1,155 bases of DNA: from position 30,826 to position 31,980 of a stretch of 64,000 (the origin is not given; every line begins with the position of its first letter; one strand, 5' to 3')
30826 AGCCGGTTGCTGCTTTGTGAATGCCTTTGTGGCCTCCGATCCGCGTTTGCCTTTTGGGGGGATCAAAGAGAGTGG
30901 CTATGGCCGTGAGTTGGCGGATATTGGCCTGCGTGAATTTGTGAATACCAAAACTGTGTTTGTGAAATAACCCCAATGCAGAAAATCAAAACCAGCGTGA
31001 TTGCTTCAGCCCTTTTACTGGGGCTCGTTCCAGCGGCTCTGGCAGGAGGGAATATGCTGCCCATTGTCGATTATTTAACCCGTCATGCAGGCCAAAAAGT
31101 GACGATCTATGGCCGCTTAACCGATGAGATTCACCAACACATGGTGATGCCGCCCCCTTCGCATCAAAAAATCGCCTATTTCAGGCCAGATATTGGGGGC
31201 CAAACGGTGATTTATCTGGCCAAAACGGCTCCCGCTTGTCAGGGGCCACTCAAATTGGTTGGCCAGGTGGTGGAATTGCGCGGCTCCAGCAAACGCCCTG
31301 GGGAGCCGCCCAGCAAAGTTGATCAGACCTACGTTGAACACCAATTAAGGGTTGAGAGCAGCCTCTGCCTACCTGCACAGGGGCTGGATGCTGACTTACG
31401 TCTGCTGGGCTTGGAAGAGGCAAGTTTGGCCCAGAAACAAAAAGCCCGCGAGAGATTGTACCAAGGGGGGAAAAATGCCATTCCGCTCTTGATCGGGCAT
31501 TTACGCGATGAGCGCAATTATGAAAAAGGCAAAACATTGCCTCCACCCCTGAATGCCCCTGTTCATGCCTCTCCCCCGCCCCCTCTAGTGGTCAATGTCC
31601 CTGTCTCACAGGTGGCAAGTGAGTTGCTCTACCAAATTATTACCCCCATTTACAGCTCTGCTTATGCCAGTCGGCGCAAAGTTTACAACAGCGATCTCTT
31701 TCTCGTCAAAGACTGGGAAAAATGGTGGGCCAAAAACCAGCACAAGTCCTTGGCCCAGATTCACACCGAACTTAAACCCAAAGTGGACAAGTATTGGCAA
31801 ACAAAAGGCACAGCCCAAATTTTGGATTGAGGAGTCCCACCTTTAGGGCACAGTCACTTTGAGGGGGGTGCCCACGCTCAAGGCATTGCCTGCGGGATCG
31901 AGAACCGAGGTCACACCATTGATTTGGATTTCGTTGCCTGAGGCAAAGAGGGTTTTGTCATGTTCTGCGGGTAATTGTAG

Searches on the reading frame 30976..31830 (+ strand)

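Call 18: search_protein_families(library=pfam, proteins=[window:30976-31830:+], max_evalue=0.001)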
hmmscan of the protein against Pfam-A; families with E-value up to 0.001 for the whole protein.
window:30976-31830:+ (284 aa): 0 families

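Call 77: search_protein_families(library=pfam, proteins=[window:30976-31830:+], max_evalue=0.1)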
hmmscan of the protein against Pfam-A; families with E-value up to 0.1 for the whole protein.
window:30976-31830:+ (284 aa): 1 family
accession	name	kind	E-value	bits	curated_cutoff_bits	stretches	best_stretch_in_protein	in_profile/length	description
PF14372.11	hAT-like_RNase-H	-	0.076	13.7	27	0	243-276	17-50/100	hAT-like transposase, RNase-H fold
